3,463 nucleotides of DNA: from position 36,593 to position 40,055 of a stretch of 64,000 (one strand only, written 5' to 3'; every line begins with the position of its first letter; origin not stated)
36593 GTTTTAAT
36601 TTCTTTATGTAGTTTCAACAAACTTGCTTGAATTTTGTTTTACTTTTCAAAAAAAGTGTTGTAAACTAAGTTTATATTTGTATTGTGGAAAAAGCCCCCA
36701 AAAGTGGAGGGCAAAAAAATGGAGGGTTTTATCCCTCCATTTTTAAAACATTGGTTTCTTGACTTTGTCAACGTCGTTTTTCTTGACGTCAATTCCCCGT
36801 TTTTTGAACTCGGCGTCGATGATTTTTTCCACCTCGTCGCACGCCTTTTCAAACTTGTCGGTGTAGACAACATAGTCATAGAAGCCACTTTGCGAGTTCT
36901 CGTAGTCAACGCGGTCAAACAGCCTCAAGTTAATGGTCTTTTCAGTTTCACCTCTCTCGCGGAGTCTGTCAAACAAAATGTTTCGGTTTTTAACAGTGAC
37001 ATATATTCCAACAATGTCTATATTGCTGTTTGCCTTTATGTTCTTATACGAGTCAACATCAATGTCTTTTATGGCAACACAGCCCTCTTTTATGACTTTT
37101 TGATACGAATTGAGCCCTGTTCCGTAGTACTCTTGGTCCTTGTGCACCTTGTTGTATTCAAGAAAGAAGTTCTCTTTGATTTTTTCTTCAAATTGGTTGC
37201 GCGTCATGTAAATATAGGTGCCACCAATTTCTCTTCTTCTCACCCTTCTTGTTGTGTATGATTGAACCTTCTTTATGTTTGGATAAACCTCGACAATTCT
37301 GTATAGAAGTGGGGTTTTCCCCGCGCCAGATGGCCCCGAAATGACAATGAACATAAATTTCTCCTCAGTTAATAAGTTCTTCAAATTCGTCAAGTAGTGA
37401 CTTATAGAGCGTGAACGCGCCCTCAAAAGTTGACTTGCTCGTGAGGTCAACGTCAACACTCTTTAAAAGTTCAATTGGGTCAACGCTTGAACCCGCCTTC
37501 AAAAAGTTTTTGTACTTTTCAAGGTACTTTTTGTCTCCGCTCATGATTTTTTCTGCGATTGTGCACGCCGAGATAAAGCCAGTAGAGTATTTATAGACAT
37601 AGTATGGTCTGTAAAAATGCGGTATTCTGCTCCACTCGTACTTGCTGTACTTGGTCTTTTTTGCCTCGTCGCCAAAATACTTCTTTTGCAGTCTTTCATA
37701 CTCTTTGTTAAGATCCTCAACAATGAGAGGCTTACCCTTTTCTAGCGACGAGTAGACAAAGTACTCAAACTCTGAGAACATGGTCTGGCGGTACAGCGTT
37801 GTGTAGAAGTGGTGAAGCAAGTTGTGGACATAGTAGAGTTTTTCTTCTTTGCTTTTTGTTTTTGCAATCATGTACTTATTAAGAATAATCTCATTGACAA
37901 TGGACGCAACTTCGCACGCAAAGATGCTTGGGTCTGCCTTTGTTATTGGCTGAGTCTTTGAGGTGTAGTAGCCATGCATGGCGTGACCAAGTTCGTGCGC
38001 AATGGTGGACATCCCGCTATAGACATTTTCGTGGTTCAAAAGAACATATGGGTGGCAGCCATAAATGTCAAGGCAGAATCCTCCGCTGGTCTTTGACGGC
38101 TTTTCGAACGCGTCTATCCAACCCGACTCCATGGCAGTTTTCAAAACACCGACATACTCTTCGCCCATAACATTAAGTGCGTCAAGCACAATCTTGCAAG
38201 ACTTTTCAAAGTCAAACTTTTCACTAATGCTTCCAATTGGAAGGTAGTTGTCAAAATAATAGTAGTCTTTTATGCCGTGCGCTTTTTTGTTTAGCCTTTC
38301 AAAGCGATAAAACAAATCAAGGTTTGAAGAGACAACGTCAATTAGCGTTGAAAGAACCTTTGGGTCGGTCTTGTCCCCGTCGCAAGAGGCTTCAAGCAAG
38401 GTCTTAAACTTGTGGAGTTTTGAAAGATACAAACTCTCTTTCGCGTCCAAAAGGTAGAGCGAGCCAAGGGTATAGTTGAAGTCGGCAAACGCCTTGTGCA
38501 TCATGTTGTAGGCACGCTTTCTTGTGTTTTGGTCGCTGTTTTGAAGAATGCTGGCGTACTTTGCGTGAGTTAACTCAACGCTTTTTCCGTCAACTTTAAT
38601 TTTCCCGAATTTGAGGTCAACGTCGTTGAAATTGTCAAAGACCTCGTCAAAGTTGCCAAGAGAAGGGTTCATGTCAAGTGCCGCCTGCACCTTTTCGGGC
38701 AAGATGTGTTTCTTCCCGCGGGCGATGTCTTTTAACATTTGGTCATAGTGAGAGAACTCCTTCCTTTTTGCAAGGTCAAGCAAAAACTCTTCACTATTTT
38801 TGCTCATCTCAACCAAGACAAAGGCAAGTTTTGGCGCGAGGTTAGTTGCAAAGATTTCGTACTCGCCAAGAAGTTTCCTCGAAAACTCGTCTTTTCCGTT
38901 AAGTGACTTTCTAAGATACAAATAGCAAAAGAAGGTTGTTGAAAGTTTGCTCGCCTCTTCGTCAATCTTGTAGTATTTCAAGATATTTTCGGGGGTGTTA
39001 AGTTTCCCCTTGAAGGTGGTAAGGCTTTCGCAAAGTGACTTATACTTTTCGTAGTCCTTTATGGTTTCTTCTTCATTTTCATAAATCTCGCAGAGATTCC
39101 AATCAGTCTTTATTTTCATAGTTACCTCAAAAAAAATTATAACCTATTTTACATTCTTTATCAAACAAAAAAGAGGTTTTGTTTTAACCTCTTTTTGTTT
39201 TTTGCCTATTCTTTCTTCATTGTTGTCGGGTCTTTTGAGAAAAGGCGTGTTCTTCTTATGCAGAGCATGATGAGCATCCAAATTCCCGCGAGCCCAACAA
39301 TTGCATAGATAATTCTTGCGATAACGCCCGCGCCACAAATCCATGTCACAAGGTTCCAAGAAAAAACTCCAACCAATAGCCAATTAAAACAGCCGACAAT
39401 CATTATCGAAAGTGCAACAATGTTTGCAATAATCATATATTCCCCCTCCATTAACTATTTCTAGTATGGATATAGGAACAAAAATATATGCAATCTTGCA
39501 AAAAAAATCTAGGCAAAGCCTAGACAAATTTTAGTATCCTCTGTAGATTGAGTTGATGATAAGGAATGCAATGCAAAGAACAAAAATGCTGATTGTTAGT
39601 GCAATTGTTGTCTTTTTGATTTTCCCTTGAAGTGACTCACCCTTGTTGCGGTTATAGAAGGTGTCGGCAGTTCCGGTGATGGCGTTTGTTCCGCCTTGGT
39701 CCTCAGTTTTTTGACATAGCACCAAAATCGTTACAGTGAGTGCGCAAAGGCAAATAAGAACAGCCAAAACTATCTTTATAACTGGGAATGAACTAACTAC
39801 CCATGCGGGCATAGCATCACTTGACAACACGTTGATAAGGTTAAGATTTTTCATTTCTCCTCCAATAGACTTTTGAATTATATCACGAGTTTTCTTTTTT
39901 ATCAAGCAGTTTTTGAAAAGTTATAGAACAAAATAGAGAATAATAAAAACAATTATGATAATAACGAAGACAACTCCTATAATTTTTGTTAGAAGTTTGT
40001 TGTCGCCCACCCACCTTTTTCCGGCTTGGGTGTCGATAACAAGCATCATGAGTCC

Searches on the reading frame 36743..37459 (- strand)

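Call 62: search_protein_families(library=pfam, proteins=[window:36743-37459:-], max_evalue=0.001)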
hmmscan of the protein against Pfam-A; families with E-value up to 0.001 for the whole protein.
window:36743-37459:- (238 aa): 4 families
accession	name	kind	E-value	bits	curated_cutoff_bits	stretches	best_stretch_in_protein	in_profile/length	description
PF00625.27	Guanylate_kin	-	1.5e-26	93.7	25.2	1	38-216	5-181/182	Guanylate kinase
PF01637.24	ATPase_2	-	2.9e-05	24.4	33.2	1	23-100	8-84/225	ATPase domain predominantly from Archaea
PF13238.12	AAA_18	-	0.00011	23.1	29.4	1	38-187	1-120/128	AAA domain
PF11539.13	DUF3228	-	0.00066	19.7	25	0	66-102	4-40/194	Protein of unknown function (DUF3228)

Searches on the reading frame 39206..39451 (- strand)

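Call 62: search_protein_families(library=pfam, proteins=[window:39206-39451:-], max_evalue=0.001)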
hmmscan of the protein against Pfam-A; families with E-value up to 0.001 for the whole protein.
window:39206-39451:- (81 aa): 1 family
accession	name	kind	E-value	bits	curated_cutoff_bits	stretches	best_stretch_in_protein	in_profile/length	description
PF04070.17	DUF378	-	1.2e-16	60.7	25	1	9-63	3-59/60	Domain of unknown function (DUF378)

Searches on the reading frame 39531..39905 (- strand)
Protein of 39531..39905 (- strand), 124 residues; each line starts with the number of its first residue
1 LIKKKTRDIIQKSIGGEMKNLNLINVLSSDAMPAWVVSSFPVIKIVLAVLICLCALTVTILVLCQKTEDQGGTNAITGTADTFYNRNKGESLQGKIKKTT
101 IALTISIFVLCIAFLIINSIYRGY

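Call 63: search_protein_families(library=pfam, proteins=[window:39531-39905:-], max_evalue=0.001)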
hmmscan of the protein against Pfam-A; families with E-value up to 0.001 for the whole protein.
window:39531-39905:- (124 aa): 1 family
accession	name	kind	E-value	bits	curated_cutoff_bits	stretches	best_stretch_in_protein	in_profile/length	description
PF03840.19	SecG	-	8.2e-10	39.1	29.2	1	46-115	1-68/70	Preprotein translocase SecG subunit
